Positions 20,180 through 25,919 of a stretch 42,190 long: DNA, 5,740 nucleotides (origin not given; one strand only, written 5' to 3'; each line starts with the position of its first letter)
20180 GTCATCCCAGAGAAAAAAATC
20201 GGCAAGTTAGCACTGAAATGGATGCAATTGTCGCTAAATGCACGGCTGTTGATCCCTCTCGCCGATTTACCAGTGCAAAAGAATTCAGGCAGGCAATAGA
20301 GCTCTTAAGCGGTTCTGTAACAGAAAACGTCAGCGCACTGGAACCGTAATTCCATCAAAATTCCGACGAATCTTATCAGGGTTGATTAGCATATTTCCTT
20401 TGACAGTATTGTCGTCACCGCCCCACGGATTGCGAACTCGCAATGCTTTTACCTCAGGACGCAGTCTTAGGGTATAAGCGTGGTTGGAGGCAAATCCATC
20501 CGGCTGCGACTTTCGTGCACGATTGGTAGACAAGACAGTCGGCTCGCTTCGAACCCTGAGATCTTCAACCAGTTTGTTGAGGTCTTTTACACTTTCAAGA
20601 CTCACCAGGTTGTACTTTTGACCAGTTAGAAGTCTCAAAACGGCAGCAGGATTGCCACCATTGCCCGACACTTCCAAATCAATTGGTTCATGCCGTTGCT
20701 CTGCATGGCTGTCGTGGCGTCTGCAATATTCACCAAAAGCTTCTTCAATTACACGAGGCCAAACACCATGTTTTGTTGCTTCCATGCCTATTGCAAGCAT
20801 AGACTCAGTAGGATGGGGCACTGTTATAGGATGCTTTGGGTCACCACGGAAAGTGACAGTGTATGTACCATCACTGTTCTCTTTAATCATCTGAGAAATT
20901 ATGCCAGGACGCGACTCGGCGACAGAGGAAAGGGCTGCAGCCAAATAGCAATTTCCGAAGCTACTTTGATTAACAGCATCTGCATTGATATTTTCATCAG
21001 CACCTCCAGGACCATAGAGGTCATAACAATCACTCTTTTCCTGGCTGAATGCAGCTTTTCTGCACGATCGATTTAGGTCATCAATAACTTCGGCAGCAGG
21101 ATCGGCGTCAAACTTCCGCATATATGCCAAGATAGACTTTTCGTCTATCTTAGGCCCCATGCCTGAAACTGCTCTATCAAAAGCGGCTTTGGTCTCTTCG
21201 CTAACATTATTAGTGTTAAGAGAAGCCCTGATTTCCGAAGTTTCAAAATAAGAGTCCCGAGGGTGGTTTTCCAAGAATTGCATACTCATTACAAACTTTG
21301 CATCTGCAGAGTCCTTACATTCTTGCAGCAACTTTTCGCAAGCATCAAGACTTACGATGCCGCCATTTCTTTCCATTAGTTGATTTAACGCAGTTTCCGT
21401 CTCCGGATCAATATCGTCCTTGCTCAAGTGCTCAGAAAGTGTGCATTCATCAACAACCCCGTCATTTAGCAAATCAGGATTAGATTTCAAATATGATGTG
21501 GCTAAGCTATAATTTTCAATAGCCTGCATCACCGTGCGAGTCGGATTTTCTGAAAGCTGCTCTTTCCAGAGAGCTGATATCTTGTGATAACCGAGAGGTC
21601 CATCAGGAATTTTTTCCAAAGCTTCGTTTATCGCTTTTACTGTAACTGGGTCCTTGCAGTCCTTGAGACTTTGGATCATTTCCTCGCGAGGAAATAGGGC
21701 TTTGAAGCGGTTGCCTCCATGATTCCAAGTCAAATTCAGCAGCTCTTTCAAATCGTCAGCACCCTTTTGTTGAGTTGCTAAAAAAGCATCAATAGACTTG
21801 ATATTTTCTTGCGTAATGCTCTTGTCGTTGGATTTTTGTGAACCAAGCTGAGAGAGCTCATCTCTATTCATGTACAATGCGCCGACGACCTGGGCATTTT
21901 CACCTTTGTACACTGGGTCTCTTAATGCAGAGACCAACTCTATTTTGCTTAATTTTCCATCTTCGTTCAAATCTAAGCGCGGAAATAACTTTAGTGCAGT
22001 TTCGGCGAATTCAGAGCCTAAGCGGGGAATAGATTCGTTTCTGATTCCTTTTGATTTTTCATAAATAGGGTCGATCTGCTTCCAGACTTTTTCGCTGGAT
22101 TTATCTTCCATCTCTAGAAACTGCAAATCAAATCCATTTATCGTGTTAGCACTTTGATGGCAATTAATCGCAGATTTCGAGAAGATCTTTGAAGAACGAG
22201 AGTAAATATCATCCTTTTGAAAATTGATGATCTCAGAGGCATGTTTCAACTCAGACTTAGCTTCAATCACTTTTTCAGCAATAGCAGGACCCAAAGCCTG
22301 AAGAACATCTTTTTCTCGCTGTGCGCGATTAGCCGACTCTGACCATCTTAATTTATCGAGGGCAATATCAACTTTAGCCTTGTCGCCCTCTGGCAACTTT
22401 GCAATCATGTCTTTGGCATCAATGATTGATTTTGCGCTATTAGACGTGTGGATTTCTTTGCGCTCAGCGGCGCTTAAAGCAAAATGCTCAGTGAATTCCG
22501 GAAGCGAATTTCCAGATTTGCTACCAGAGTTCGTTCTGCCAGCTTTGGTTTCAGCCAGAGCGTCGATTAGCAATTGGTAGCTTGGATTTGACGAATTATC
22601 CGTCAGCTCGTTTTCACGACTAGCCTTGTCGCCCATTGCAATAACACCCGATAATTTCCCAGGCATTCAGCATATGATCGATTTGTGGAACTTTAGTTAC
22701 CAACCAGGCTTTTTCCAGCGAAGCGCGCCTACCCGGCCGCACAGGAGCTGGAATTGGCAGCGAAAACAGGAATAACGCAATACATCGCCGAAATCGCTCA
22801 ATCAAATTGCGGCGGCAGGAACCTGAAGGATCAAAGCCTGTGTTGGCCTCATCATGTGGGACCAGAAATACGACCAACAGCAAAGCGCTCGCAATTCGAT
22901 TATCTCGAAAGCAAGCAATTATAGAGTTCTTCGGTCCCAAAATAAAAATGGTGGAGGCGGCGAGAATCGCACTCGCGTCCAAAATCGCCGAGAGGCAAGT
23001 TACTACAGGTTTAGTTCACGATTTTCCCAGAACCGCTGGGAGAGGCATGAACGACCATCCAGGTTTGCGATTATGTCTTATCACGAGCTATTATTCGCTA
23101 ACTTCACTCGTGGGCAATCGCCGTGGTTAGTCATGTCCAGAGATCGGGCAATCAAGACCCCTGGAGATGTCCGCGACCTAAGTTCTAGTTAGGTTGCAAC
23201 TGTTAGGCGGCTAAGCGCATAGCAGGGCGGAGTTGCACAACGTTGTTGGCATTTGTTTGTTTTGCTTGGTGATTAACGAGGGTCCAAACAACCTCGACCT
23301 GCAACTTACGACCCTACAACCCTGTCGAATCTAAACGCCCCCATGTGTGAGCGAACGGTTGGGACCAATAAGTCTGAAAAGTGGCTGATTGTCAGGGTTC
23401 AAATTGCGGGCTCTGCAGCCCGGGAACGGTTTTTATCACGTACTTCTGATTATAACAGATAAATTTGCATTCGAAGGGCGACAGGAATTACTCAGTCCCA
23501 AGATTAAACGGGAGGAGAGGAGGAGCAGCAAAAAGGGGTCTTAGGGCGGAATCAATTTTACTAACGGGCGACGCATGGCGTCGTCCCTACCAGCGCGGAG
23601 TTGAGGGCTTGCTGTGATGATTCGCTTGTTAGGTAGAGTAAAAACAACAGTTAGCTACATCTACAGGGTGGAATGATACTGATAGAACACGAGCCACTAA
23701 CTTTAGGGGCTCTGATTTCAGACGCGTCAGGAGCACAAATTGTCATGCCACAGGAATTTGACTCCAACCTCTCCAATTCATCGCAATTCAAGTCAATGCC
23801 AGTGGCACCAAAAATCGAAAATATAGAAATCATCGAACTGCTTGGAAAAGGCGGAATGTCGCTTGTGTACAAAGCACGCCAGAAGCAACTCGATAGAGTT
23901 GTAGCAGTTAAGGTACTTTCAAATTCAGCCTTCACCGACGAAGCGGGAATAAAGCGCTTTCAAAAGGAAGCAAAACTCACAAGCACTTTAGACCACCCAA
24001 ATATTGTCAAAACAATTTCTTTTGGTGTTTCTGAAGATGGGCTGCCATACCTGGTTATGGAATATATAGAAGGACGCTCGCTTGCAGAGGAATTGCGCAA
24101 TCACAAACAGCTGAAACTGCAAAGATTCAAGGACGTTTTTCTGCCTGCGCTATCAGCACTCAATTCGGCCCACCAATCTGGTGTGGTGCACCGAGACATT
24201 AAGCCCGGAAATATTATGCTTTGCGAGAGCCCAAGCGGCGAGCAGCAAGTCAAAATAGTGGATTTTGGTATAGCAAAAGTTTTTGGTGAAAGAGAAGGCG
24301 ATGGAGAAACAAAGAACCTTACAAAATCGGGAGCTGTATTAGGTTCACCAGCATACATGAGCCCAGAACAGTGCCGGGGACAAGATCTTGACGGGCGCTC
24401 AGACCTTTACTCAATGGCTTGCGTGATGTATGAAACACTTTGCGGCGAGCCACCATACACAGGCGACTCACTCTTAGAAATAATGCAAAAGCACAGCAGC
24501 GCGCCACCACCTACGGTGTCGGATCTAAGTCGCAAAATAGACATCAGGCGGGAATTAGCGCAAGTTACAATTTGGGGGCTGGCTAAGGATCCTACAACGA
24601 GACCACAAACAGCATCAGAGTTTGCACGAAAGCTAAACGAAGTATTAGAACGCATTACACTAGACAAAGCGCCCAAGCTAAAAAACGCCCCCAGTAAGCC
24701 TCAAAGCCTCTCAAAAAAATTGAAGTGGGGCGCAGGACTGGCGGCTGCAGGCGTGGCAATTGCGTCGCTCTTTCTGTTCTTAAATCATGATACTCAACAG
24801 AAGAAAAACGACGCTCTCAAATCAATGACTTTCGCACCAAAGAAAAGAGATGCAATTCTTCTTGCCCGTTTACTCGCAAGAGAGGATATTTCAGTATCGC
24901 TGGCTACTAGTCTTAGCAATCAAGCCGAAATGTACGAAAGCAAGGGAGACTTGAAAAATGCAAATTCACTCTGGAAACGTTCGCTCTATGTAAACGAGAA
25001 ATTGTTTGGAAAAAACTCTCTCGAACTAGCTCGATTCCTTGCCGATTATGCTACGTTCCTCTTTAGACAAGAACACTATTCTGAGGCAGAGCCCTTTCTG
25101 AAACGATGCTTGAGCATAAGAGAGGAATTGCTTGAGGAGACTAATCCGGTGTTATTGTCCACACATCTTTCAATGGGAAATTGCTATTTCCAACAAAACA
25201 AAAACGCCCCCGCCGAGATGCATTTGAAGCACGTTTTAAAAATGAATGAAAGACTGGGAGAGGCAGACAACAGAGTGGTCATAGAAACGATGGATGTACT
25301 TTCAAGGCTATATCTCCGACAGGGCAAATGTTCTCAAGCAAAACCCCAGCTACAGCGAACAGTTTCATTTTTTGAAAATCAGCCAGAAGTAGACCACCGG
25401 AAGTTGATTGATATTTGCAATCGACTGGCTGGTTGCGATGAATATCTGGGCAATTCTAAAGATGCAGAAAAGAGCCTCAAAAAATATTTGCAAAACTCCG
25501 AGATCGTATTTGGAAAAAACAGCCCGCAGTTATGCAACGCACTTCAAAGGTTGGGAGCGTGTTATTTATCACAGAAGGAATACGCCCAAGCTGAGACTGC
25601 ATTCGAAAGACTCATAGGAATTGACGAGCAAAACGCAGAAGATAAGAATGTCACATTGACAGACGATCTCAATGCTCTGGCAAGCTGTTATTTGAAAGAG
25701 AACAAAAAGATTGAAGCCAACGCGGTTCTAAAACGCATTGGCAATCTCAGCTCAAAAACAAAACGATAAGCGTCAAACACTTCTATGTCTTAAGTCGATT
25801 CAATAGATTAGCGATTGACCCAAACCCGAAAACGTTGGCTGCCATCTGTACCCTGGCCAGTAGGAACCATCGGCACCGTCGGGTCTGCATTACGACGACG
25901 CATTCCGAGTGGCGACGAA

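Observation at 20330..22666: Bacterial calpain-like (C2) cysteine protease fused to an EF-hand, convergent with the kinase pair and immediately downstream of ssrA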

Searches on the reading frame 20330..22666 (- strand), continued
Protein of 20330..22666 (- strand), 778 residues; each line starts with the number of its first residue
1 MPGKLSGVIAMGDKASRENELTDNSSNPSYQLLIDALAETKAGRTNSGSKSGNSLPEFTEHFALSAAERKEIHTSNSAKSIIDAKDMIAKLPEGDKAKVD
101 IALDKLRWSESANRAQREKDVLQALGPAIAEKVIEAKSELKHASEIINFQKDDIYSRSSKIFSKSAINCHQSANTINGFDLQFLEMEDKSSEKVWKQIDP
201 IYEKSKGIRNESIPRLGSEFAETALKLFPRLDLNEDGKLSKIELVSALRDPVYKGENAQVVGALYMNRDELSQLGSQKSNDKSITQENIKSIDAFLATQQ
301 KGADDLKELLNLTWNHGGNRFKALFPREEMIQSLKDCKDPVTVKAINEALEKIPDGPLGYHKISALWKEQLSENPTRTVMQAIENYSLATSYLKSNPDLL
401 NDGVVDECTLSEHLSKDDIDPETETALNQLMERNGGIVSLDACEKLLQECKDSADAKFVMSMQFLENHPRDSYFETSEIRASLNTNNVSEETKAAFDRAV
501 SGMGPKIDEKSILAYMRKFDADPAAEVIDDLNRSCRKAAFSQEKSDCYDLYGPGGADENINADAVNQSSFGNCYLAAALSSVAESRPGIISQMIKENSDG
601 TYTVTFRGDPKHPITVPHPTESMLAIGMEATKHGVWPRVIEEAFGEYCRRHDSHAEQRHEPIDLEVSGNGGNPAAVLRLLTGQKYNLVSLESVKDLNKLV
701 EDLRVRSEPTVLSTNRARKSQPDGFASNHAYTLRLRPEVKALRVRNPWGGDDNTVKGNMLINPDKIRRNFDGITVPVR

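Call 59: search_protein_families(library=pfam, proteins=[P0008, P0010, P0019, P0022, P0031, P0041, P0058, P0069, P0077, P0094], max_evalue=0.001)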
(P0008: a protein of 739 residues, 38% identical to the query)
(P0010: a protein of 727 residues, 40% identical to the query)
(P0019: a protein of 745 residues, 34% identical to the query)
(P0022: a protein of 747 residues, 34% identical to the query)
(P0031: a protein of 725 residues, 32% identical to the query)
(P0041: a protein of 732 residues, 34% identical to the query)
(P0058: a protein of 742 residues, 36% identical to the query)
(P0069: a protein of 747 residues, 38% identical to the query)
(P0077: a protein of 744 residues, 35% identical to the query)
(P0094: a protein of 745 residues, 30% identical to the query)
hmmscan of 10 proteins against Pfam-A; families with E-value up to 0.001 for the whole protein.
P0008 (739 aa): 5 families
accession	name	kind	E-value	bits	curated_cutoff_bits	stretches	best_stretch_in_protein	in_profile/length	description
PF00648.27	Peptidase_C2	-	1.1e-14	54.7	23.8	1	501-710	43-244/297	Calpain family cysteine protease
PF13405.12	EF-hand_6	-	2.9e-08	33.2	25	0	392-413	6-27/30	EF-hand domain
PF00036.39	EF-hand_1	-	6.7e-08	32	25.4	0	390-413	4-27/29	EF hand domain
PF13499.12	EF-hand_7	-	6e-07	30.2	30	0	295-332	3-42/67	EF-hand domain pair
PF13202.12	EF-hand_5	-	1.6e-06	27.7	25.9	0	299-316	4-21/25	EF hand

P0010 (727 aa): 5 families
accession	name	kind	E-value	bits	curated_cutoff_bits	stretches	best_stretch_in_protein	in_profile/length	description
PF00648.27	Peptidase_C2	-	2.8e-13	50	23.8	1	483-699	32-245/297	Calpain family cysteine protease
PF00036.39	EF-hand_1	-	8.9e-09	34.7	25.4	0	288-312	4-28/29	EF hand domain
PF13499.12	EF-hand_7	-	2.7e-08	34.5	30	0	285-328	3-48/67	EF-hand domain pair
PF13405.12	EF-hand_6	-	7.7e-08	31.9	25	0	287-312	3-28/30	EF-hand domain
PF13202.12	EF-hand_5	-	2.3e-07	30.4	25.9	0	288-306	3-21/25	EF hand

P0019 (745 aa): 6 families
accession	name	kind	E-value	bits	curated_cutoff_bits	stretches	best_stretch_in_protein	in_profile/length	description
PF00648.27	Peptidase_C2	-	1.5e-16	60.8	23.8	1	511-719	41-246/297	Calpain family cysteine protease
PF13405.12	EF-hand_6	-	8.5e-08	31.7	25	0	321-343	4-26/30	EF-hand domain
PF00036.39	EF-hand_1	-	4.4e-06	26.3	25.4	0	322-343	5-26/29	EF hand domain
PF05593.20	RHS_repeat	-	3.3e-05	24.6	22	0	69-93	2-26/38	RHS Repeat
PF13202.12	EF-hand_5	-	6.8e-05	22.6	25.9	0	412-428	5-21/25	EF hand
PF13499.12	EF-hand_7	-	0.00033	21.4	30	0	322-345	7-32/67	EF-hand domain pair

P0022 (747 aa): 1 family
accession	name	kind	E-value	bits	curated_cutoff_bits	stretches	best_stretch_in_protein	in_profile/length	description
PF00648.27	Peptidase_C2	-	1.8e-11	44.1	23.8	1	517-718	43-243/297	Calpain family cysteine protease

P0031 (725 aa): 5 families
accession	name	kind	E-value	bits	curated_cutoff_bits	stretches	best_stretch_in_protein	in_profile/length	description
PF00648.27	Peptidase_C2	-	2.7e-11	43.5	23.8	1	483-697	33-244/297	Calpain family cysteine protease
PF13499.12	EF-hand_7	-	2.3e-07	31.5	30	0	293-320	2-29/67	EF-hand domain pair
PF13405.12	EF-hand_6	-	3.1e-07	30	25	1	296-320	3-27/30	EF-hand domain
PF00036.39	EF-hand_1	-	2.3e-06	27.2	25.4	1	296-320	3-27/29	EF hand domain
PF13202.12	EF-hand_5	-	1.2e-05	25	25.9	1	296-317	2-23/25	EF hand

P0041 (732 aa): 1 family
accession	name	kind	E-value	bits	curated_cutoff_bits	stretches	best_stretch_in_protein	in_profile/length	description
PF00648.27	Peptidase_C2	-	4.8e-15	55.8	23.8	1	504-705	45-245/297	Calpain family cysteine protease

P0058 (742 aa): 1 family
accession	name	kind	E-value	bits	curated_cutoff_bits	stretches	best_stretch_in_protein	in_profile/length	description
PF00648.27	Peptidase_C2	-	2e-10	40.6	23.8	1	508-715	42-244/297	Calpain family cysteine protease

P0069 (747 aa): 4 families
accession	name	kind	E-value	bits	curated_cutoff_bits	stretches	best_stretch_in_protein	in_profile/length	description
PF05593.20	RHS_repeat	-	5.9e-14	52.5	22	2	300-335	2-37/38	RHS Repeat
PF00648.27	Peptidase_C2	-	5.7e-12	45.7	23.8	1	520-720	45-245/297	Calpain family cysteine protease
PF00036.39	EF-hand_1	-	7.4e-05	22.5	25.4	0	407-430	4-27/29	EF hand domain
PF13405.12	EF-hand_6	-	0.0002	21.3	25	0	406-430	3-27/30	EF-hand domain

P0077 (744 aa): 1 family
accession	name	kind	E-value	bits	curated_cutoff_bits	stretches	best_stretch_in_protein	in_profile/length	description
PF00648.27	Peptidase_C2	-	2.1e-12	47.2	23.8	1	510-716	43-244/297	Calpain family cysteine protease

P0094 (745 aa): 6 families
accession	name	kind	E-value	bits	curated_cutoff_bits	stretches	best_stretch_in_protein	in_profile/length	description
PF00648.27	Peptidase_C2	-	1.2e-17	64.4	23.8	1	501-717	33-244/297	Calpain family cysteine protease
PF13405.12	EF-hand_6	-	3.5e-16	57.7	25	0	313-338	2-27/30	EF-hand domain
PF00036.39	EF-hand_1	-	4.2e-14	51.4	25.4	1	312-338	1-27/29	EF hand domain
PF13499.12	EF-hand_7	-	1.1e-12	48.5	30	0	113-158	1-45/67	EF-hand domain pair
PF13202.12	EF-hand_5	-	8.3e-09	35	25.9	0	202-221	5-24/25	EF hand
PF13833.12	EF-hand_8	-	0.0005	20.2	28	0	180-218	5-47/54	EF-hand domain pair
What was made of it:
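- The RHS hits are a few repeats in a small minority of members (call 59).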

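Call 68: search_protein_families(library=padloc, proteins=[window:20330-22666:-, P0006, P0084], max_evalue=0.001)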
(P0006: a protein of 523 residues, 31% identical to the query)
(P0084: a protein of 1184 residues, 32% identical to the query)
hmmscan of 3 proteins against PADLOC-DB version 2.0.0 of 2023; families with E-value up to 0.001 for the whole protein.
window:20330-22666:- (778 aa): 0 families

P0006 (523 aa): 0 families

P0084 (1184 aa): 1 family
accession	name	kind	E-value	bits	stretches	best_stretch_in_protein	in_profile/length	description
PDLC04445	PDC-M13C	-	4.4e-10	37.7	0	141-176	31-65/70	-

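Call 69: search_dna_similar(query=window:20330-22666:-, collection=phages, mode=protein, max_evalue=0.001, max_rows=10)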
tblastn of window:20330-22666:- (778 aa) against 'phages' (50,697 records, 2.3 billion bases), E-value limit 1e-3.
No match.
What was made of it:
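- There is no phage homologue (call 69).
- Tried and rejected: There is no tblastn hit in 50,697 phage records (call 69).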

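Call 86: find_encoding_contigs(protein=P0001, flank=1000, max_places=2)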
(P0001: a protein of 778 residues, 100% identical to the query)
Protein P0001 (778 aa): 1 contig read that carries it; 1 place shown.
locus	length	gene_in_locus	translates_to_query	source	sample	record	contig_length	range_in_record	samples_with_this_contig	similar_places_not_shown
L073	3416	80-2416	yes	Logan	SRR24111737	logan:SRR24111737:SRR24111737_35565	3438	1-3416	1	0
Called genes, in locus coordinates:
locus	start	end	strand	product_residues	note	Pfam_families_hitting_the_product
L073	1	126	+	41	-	?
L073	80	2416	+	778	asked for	PF00648:Peptidase_C2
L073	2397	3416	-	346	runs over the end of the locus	?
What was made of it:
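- Tried and rejected: The source-record look-up gave only a short Logan contig, so the taxonomy is inferred from the orthologue (call 86).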

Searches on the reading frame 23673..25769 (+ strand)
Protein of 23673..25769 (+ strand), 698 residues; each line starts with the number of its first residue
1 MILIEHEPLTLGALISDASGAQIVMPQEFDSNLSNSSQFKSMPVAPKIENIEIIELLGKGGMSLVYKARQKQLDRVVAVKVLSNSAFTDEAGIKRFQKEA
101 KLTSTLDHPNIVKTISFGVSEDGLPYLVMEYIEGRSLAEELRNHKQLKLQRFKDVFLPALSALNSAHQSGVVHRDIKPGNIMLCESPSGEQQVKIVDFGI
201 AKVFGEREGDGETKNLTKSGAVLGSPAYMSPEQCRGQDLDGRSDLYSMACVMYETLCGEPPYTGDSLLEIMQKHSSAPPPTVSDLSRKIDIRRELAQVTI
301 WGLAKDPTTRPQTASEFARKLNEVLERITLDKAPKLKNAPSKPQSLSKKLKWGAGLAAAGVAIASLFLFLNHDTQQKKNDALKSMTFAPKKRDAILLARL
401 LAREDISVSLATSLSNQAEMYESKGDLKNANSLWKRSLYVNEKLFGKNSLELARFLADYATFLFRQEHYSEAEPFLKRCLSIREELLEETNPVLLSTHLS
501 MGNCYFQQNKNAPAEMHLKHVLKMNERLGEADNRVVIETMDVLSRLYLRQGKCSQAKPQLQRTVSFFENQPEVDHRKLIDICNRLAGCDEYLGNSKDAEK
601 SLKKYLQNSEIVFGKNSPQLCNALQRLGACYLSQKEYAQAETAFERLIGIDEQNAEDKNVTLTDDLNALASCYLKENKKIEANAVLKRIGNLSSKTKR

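Call 11: search_protein_families(library=pfam, proteins=[window:23673-25769:+], max_evalue=0.001)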
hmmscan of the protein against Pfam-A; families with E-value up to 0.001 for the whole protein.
window:23673-25769:+ (698 aa): 18 families
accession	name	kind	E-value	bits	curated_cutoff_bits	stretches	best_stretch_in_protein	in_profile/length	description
PF00069.31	Pkinase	-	9.3e-49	166.6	31.7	1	52-313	2-254/263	Protein kinase domain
PF13424.12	TPR_12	-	9.4e-34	115.9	30.1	3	410-485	2-77/77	Tetratricopeptide repeat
PF07714.23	PK_Tyr_Ser-Thr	-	3.1e-30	105.8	23.1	1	51-312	1-250/258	Protein tyrosine and serine/threonine kinase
PF24885.1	TPR_NPHP3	-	6.2e-25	88.4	100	3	476-572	122-218/239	Nephrocystin-3 TPR domain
PF13374.12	TPR_10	-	2.4e-18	65.9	27.5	1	460-492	9-41/42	Tetratricopeptide repeat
PF07719.23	TPR_2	-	3.1e-11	42.9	27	0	622-654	2-34/34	Tetratricopeptide repeat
PF00515.34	TPR_1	-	2.5e-10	40.2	27.8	1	623-654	3-34/34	Tetratricopeptide repeat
PF13181.12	TPR_8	-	3.9e-09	36.4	25.7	0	623-654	3-34/34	Tetratricopeptide repeat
PF17874.7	TPR_MalT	-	4.1e-08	33.3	45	1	400-688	30-305/336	MalT-like TPR region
PF13428.12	TPR_14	-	5.1e-08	33.3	23.5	0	623-655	3-35/44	Tetratricopeptide repeat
PF14559.12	TPR_19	-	1.8e-07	31.8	25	0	622-655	26-59/68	Tetratricopeptide repeat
PF13174.12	TPR_6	-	4.4e-07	30.6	26.3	0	623-648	2-27/33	Tetratricopeptide repeat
PF03109.22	ABC1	-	1.4e-06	28.1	22.9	1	72-206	95-219/244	ABC1 atypical kinase-like domain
PF13176.12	TPR_7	-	2.9e-06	27.4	27.9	0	623-654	1-32/36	Tetratricopeptide repeat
PF01636.29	APH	-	7.1e-06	26.4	23.2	0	143-201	145-197/239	Phosphotransferase enzyme family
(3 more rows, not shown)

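Call 68: search_protein_families(library=padloc, proteins=[window:23673-25769:+], max_evalue=0.001)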
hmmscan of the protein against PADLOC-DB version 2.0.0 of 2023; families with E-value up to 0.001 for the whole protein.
window:23673-25769:+ (698 aa): 35 families (the best 25 are shown)
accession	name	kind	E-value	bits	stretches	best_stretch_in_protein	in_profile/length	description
PDLC04042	PD-T4-6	-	1.2e-87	292.3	1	51-336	11-284/292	-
PDLC04053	PD-T4-6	-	1.1e-83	279.3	1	50-348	10-295/311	-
PDLC04061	PD-T4-6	-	2e-83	279.6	1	53-339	20-297/510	-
PDLC04060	PD-T4-6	-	4.9e-82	274.4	1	52-401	11-345/486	-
PDLC04054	PD-T4-6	-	1.8e-75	252.6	1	52-338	13-287/347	-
PDLC04043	PD-T4-6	-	9e-73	243.8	1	55-333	21-286/452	-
PDLC04052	PD-T4-6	-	2.5e-72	242.7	1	51-324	11-276/496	-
PDLC04047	PD-T4-6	-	9.1e-72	239.9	1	50-346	11-294/327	-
PDLC04138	mad6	-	1e-70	237.4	1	31-347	33-336/659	mads_6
PDLC04057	PD-T4-6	-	1.1e-65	220.4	1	52-332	11-278/443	-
PDLC04048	PD-T4-6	-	3.6e-65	218.7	1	51-326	12-274/354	-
PDLC04039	PD-T4-6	-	2.7e-64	215.9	1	52-335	17-286/458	-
PDLC04041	PD-T4-6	-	9.2e-64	214.3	1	52-323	31-292/443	-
PDLC04040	PD-T4-6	-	1.4e-63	213.5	1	56-326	1-267/547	-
PDLC01088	C3a189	-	3.2e-59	199.3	1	56-313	4-251/840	kinase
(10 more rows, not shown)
